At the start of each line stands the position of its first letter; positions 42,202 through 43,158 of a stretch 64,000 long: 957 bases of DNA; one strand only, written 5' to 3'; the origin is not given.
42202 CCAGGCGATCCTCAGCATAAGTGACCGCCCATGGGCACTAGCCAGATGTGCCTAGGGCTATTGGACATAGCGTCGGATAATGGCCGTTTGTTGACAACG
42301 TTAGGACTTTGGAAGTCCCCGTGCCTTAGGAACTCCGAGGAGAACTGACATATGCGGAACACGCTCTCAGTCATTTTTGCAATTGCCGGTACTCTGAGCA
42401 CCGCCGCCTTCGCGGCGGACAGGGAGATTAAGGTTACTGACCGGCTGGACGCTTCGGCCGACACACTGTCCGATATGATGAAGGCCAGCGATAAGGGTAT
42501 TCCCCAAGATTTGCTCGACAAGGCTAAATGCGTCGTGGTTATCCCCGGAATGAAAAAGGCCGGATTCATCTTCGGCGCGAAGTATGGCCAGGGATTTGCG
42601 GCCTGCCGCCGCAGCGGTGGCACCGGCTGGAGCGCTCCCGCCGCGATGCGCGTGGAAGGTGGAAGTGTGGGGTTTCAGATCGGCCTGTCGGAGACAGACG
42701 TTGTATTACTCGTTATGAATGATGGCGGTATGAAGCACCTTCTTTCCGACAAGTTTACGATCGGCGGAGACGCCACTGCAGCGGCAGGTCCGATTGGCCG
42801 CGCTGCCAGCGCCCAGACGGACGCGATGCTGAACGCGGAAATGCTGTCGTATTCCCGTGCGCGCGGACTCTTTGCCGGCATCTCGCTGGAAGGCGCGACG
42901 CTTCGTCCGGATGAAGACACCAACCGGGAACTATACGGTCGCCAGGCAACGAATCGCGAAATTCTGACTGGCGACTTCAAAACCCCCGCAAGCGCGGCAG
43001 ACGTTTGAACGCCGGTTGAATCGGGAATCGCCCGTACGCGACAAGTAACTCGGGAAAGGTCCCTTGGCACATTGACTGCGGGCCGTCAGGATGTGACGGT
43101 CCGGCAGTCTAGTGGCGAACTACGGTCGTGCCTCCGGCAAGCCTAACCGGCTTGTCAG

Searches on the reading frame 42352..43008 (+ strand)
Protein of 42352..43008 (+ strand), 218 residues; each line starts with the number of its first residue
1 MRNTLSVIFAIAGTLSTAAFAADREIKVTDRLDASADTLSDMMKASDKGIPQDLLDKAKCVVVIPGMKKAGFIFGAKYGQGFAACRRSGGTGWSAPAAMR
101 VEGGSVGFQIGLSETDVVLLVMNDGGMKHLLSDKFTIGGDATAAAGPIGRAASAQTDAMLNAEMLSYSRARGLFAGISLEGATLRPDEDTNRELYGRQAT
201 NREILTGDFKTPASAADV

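Call 5: find_encoding_contigs(protein=window:42352-43008:+, flank=10000, max_places=6)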
Protein window:42352-43008:+ (218 aa): no gene with exactly this product is on record in the collection.

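Call 9: search_protein_families(library=pfam, proteins=[window:42352-43008:+])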
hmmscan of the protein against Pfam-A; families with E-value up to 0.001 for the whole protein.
window:42352-43008:+ (218 aa): 1 family
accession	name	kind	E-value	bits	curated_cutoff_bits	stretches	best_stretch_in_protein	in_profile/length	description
PF04366.17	Ysc84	-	1.4e-36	125.5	25.1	1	103-216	2-118/127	Las17-binding protein actin regulator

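Call 12: find_homologous_proteins(query=window:42352-43008:+)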
Query window:42352-43008:+ (218 aa): 7997 proteins with E <= 0.001 among 8000 candidates; the best 120 are listed.
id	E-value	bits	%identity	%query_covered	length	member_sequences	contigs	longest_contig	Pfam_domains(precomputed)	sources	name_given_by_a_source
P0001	1.0e-134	465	100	100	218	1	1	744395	PF04366.18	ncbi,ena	-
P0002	1.8e-132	457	99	99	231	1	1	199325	PF04366.18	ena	-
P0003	1.6e-129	448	97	99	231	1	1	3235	PF04366.18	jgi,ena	-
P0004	3.7e-129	446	97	99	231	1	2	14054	PF04366.18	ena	-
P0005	3.8e-129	446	97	99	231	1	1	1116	PF04366.18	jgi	jgi:lipid-binding SYLF domain-containing protein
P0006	6.3e-127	439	94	99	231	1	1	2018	PF04366.18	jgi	jgi:SH3 domain-containing YSC84-like protein 1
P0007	6.6e-127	439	94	99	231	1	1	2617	PF04366.18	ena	-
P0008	6.7e-127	439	95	99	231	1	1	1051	PF04366.18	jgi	-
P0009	6.8e-127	439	95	99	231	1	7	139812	PF04366.18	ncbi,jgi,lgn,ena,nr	ncbi:MAG TPA: lipid-binding SYLF domain-containing protein [Bryobacteraceae bacterium]|jgi:lipid-bin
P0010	1.7e-126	438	93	99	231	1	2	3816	PF04366.18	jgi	jgi:lipid-binding SYLF domain-containing protein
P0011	2.1e-126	438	94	99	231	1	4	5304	PF04366.18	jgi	jgi:lipid-binding SYLF domain-containing protein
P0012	2.2e-126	437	94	99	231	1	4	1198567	PF04366.18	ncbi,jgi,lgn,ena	jgi:lipid-binding SYLF domain-containing protein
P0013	2.9e-126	437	94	99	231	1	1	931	PF04366.18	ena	-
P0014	5.0e-126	436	93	99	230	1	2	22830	PF04366.18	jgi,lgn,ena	-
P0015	5.5e-126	436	94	99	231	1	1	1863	PF04366.18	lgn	-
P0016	6.1e-126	436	93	99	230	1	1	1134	PF04366.18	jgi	jgi:lipid-binding SYLF domain-containing protein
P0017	8.7e-126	435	93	99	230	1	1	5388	PF04366.18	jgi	jgi:lipid-binding SYLF domain-containing protein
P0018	9.7e-126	435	93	99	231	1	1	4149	PF04366.18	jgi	jgi:SH3 domain-containing YSC84-like protein 1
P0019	1.9e-125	434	94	99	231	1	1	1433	PF04366.18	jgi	jgi:lipid-binding SYLF domain-containing protein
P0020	4.3e-125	433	93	99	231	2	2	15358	PF04366.18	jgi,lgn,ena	-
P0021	6.5e-123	426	92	99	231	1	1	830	PF04366.18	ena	-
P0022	9.5e-123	426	91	99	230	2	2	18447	PF04366.18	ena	-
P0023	9.9e-123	426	90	99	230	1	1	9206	PF04366.18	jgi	jgi:SH3 domain-containing YSC84-like protein 1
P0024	1.1e-122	425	91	99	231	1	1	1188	PF04366.18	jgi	jgi:lipid-binding SYLF domain-containing protein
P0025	2.3e-122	424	91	99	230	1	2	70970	PF04366.18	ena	-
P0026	2.6e-122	424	91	99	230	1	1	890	PF04366.18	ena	-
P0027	5.3e-122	423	90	99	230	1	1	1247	PF04366.18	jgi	jgi:lipid-binding SYLF domain-containing protein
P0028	5.6e-122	423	91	99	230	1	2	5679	PF04366.18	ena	-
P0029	1.6e-121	422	90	99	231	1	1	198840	PF04366.18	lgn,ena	-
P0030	3.3e-121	421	89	99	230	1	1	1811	PF04366.18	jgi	jgi:SH3 domain-containing YSC84-like protein 1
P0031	3.6e-121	420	89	99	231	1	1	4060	PF04366.18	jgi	jgi:lipid-binding SYLF domain-containing protein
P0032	3.8e-121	420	91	99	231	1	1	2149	PF04366.18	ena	-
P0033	3.8e-121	420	91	99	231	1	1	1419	PF04366.18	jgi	jgi:lipid-binding SYLF domain-containing protein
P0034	4.4e-121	420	89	99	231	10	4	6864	PF04366.18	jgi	jgi:lipid-binding SYLF domain-containing protein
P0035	6.0e-121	420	90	99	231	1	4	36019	PF04366.18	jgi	jgi:SH3 domain-containing YSC84-like protein 1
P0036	1.5e-120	418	90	99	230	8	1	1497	PF04366.18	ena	-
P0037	1.6e-120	418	89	99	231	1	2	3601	PF04366.18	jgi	jgi:lipid-binding SYLF domain-containing protein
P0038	2.4e-120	418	89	99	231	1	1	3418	PF04366.18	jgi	jgi:lipid-binding SYLF domain-containing protein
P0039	2.4e-120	418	89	99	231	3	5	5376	PF04366.18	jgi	jgi:lipid-binding SYLF domain-containing protein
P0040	2.5e-120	418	89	99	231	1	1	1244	PF04366.18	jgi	jgi:lipid-binding SYLF domain-containing protein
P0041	3.6e-120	417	89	99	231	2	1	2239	PF04366.18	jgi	jgi:SH3 domain-containing YSC84-like protein 1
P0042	4.0e-120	417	91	99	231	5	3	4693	PF04366.18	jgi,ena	-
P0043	4.2e-120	417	89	99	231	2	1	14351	PF04366.18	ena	-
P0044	4.6e-120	417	89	99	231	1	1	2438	PF04366.18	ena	-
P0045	6.3e-120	416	90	99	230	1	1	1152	PF04366.18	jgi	-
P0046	7.5e-120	416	90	99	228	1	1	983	PF04366.18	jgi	jgi:lipid-binding SYLF domain-containing protein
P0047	1.4e-119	415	90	99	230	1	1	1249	PF04366.18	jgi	-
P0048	2.2e-119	415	88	99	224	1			PF04366.18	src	-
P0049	4.0e-119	414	89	99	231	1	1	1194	PF04366.18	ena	-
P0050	5.3e-119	413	88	99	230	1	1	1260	PF04366.18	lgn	-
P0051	6.0e-119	413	88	99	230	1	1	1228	PF04366.18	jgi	-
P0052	6.9e-119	413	88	99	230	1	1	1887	PF04366.18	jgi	jgi:lipid-binding SYLF domain-containing protein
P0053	8.0e-119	413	88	99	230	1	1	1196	PF04366.18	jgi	jgi:lipid-binding SYLF domain-containing protein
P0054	9.9e-119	412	88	99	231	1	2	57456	PF04366.18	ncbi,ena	-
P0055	1.6e-118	412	88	99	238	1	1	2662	PF04366.18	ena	-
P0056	1.8e-118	412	88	99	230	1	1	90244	PF04366.18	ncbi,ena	-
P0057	2.0e-118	411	89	99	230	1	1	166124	PF04366.18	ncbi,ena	-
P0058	2.1e-118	411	88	99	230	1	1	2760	PF04366.18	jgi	jgi:lipid-binding SYLF domain-containing protein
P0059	2.7e-118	411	88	99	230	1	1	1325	PF04366.18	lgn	-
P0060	4.3e-118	410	88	99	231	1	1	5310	PF04366.18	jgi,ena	-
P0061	5.3e-118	410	88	100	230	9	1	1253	PF04366.18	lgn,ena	-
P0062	5.6e-118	410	87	99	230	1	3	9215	PF04366.18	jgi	jgi:lipid-binding SYLF domain-containing protein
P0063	5.9e-118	410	87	99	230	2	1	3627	PF04366.18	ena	-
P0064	6.4e-118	410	88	99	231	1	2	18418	PF04366.18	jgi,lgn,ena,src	-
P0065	6.8e-118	410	88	99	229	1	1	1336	PF04366.18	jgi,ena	-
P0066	7.4e-118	410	88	99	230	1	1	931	PF04366.18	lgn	-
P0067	7.4e-118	410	87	99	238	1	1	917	PF04366.18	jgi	-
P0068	8.2e-118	409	87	99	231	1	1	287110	PF04366.18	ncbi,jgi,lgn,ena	jgi:lipid-binding SYLF domain-containing protein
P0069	8.9e-118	409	86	99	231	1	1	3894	PF04366.18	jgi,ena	-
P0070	1.0e-117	409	88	99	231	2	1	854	PF04366.18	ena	-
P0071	1.2e-117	409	87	99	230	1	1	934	PF04366.18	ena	-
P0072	1.2e-117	409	88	99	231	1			PF04366.18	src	-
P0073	1.3e-117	409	87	99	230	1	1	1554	PF04366.18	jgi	jgi:lipid-binding SYLF domain-containing protein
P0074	1.6e-117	408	87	99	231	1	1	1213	PF04366.18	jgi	jgi:lipid-binding SYLF domain-containing protein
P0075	1.7e-117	408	87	99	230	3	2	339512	PF04366.18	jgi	jgi:SH3 domain-containing YSC84-like protein 1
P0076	1.8e-117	408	88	99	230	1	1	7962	PF04366.18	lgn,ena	-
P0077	1.8e-117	408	87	99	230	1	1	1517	PF04366.18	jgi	jgi:lipid-binding SYLF domain-containing protein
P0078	1.9e-117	408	87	99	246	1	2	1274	PF04366.18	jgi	jgi:SH3 domain-containing YSC84-like protein 1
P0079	1.9e-117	408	87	99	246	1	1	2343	PF04366.18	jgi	jgi:SH3 domain-containing YSC84-like protein 1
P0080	2.1e-117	408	87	99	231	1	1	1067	PF04366.18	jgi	jgi:lipid-binding SYLF domain-containing protein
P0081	2.2e-117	408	87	99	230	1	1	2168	PF04366.18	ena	-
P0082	2.4e-117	408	87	99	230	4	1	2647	PF04366.18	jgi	jgi:lipid-binding SYLF domain-containing protein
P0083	2.5e-117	408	87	99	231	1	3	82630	PF04366.18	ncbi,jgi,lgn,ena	jgi:lipid-binding SYLF domain-containing protein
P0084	2.6e-117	408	87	99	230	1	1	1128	PF04366.18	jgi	jgi:lipid-binding SYLF domain-containing protein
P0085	2.7e-117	408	88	99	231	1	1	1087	PF04366.18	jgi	jgi:SH3 domain-containing YSC84-like protein 1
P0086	2.7e-117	408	88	96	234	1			PF04366.18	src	-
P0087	2.8e-117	408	87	99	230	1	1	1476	PF04366.18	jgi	jgi:lipid-binding SYLF domain-containing protein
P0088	3.3e-117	407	87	99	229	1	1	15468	PF04366.18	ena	-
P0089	3.5e-117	407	87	99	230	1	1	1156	PF04366.18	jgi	jgi:lipid-binding SYLF domain-containing protein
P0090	3.5e-117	407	87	99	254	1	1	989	PF04366.18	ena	-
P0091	3.7e-117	407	86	100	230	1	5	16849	PF04366.18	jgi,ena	-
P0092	3.8e-117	407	86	99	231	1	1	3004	PF04366.18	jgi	jgi:lipid-binding SYLF domain-containing protein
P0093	4.0e-117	407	89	95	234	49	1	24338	PF04366.18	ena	-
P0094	4.2e-117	407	87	99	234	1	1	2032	PF04366.18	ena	-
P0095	4.8e-117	407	87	99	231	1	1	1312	PF04366.18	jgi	jgi:lipid-binding SYLF domain-containing protein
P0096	5.6e-117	407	87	99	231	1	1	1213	PF04366.18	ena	-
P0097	5.6e-117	407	86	99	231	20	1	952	PF04366.18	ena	-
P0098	6.1e-117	407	89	95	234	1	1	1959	PF04366.18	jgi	jgi:lipid-binding SYLF domain-containing protein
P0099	6.5e-117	407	87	99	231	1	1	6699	PF04366.18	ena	-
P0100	6.6e-117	407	86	99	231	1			PF04366.18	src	-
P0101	6.6e-117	407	87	99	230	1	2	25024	PF04366.18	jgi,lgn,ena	-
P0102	6.7e-117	406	86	99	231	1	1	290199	PF04366.18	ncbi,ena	-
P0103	6.9e-117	406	86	99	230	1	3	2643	PF04366.18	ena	-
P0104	7.1e-117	406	87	99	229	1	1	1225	PF04366.18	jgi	jgi:lipid-binding SYLF domain-containing protein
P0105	8.1e-117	406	87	99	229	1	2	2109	PF04366.18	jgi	jgi:lipid-binding SYLF domain-containing protein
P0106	8.2e-117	406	87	99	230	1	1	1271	PF04366.18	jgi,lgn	jgi:lipid-binding SYLF domain-containing protein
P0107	8.3e-117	406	86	99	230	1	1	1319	PF04366.18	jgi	jgi:lipid-binding SYLF domain-containing protein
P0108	8.4e-117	406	87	99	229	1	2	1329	PF04366.18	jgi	-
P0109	9.4e-117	406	87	99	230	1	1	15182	PF04366.18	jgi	-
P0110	9.9e-117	406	86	99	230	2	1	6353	PF04366.18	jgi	jgi:lipid-binding SYLF domain-containing protein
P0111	1.0e-116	406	87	99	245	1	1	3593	PF04366.18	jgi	-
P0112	1.2e-116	406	87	99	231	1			PF04366.18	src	-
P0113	1.2e-116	406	86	99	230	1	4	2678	PF04366.18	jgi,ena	jgi:lipid-binding SYLF domain-containing protein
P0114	1.2e-116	406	86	99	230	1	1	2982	PF04366.18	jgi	jgi:SH3 domain-containing YSC84-like protein 1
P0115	1.2e-116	406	87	99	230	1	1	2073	PF04366.18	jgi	-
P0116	1.3e-116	406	87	99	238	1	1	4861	PF04366.18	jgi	jgi:lipid-binding SYLF domain-containing protein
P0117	1.5e-116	405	89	96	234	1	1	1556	PF04366.18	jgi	-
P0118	1.6e-116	405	86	99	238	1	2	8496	PF04366.18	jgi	jgi:lipid-binding SYLF domain-containing protein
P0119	1.6e-116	405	86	99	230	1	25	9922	PF04366.18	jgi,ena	-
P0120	1.7e-116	405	85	99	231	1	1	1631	PF04366.18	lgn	-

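Call 15: find_encoding_contigs(protein=P0002, flank=10000, max_places=3)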
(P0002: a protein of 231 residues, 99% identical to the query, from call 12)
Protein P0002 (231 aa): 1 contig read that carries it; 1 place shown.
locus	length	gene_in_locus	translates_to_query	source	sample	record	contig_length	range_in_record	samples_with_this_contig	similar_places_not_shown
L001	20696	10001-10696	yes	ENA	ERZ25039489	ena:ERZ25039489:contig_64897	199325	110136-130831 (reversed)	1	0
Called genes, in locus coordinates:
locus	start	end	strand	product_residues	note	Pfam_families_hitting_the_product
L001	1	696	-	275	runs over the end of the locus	PF20091:Abhydrolase_10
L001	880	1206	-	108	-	-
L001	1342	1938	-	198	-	PF00848:Ring_hydroxyl_A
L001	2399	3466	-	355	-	PF00814:TsaD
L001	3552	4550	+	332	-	PF02547:Queuosine_synth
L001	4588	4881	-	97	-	-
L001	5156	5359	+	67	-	-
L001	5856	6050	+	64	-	-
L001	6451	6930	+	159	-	PF13386:DsbD_2 (weak)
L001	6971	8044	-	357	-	PF00483:NTP_transferase, PF12804:NTP_transf_3, PF22640:ManC_GMP_beta-helix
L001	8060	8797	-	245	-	PF10502:Peptidase_S26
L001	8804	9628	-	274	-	PF10502:Peptidase_S26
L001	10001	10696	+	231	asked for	PF04366:Ysc84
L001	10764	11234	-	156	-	PF00413:Peptidase_M10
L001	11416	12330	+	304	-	PF26061:DUF8021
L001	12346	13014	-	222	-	PF00691:OmpA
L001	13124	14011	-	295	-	PF20560:MotA_N, PF01618:MotA_ExbB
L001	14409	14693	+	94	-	-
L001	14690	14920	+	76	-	-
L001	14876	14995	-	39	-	-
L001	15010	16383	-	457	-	PF00772:DnaB, PF13481:AAA_25, PF03796:DnaB_C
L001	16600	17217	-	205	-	PF00160:Pro_isomerase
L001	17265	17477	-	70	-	PF02698:DUF218 (weak)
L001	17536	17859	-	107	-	-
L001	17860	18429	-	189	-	-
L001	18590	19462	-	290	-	PF06271:RDD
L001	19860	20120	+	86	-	-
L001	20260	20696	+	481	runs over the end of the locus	PF19838:LptD_2, PF04453:LptD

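Call 16: find_encoding_contigs(protein=P0001, flank=10000, max_places=3)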
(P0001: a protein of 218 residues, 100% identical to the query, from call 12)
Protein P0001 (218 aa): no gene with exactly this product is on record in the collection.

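Call 24: list_cluster_members(proteins=[P0001, P0121, P0002, P0122])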
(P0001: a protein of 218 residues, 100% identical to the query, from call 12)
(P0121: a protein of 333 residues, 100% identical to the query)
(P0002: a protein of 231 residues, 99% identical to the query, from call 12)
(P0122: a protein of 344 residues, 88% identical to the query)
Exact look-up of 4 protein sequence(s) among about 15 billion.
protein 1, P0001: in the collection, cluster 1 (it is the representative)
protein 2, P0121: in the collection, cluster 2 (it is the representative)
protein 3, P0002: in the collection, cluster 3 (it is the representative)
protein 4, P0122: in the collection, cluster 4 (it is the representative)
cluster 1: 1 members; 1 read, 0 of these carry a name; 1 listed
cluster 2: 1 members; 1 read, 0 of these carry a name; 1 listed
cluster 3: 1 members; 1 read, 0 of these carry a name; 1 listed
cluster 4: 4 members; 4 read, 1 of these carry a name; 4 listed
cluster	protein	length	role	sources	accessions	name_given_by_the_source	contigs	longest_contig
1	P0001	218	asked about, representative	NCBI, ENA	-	-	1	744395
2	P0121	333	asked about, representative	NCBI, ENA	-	-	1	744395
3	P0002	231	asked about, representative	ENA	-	-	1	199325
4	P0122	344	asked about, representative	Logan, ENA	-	-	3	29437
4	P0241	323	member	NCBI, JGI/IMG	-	ABC-2 type transport system ATP-binding protein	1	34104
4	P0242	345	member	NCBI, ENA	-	-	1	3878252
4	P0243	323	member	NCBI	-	-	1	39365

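Call 38: find_encoding_contigs(protein=P0009, flank=10000, max_places=2)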
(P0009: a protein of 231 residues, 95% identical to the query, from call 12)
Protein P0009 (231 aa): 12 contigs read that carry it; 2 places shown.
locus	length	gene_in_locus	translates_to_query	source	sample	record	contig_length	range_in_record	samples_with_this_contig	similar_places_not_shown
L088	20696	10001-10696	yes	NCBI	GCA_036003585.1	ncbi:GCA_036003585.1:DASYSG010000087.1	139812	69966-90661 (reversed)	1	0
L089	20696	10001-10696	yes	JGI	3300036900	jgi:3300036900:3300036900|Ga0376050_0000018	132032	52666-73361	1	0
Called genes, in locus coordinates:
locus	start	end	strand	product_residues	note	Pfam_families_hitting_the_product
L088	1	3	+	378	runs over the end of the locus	PF14508:GH97_N, PF10566:Glyco_hydro_97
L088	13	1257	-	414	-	PF00278:Orn_DAP_Arg_deC, PF01168:Ala_racemase_N (weak), PF02784:Orn_Arg_deC_N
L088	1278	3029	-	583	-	PF01590:GAF, PF13185:GAF_2, PF13492:GAF_3, PF01590:GAF, PF13185:GAF_2, PF13492:GAF_3, PF07228:SpoIIE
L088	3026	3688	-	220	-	PF01791:DeoC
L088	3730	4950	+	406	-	PF00202:Aminotran_3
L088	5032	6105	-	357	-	PF00483:NTP_transferase, PF12804:NTP_transf_3, PF22640:ManC_GMP_beta-helix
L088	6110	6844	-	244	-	PF10502:Peptidase_S26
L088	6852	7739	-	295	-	PF10502:Peptidase_S26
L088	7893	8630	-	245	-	PF09859:Oxygenase-NA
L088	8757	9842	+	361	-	PF02805:Ada_Zn_binding, PF00165:HTH_AraC, PF12833:HTH_18, PF01035:DNA_binding_1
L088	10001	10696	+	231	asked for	PF04366:Ysc84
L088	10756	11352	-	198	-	PF00413:Peptidase_M10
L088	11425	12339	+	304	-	PF26061:DUF8021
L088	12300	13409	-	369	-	PF03060:NMO, PF00478:IMPDH (weak)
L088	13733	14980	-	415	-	PF04326:SLFN_AlbA_2 (weak)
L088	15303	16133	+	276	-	-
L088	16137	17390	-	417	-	PF00483:NTP_transferase, PF24894:Hexapep_GlmU, PF25084:LbH_EIF2B, PF25247:LbH_GLGC (faint), PF25087:GMPPB_C (weak)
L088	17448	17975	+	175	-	-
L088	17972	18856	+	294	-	-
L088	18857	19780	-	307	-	-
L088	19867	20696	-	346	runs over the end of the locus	PF18152:DAHP_snth_FXD, PF00793:DAHP_synth_1, PF03102:NeuB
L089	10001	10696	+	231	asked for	PF04366:Ysc84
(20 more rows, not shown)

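Call 39: find_encoding_contigs(protein=P0012, flank=10000, max_places=2)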
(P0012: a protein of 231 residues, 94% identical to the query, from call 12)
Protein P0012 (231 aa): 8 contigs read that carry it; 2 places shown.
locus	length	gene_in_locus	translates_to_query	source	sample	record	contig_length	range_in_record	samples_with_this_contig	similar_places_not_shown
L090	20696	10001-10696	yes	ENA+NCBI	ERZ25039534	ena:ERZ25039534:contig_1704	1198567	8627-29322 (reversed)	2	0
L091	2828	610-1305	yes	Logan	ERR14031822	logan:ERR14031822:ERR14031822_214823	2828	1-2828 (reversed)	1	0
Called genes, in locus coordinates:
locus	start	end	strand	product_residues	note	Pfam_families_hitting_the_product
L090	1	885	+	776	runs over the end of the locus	PF20256:MoCoBD_2, PF02738:MoCoBD_1, PF20256:MoCoBD_2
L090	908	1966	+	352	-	PF14508:GH97_N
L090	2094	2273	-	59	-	-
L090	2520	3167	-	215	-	PF01168:Ala_racemase_N (faint), PF02784:Orn_Arg_deC_N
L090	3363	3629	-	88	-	PF07228:SpoIIE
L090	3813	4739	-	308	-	PF01590:GAF, PF13185:GAF_2, PF13492:GAF_3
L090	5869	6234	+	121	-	PF00202:Aminotran_3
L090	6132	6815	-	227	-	-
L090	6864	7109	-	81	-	-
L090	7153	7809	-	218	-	PF00483:NTP_transferase, PF22640:ManC_GMP_beta-helix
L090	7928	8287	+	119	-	-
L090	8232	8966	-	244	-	PF10502:Peptidase_S26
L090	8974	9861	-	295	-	PF10502:Peptidase_S26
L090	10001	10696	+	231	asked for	PF04366:Ysc84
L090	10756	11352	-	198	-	PF00413:Peptidase_M10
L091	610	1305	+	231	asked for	PF04366:Ysc84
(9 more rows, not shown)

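Call 54: search_protein_families(library=ncbifam, proteins=[window:42352-43008:+])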
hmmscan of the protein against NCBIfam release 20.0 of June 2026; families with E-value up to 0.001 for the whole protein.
window:42352-43008:+ (218 aa): 1 family
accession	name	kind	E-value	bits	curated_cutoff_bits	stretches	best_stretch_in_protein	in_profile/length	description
NF049970.1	lipo_BPSL1445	equivalog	5.8e-17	61.8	200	1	13-183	22-188/194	BPSL1445 family SYLF domain-containing lipoprotein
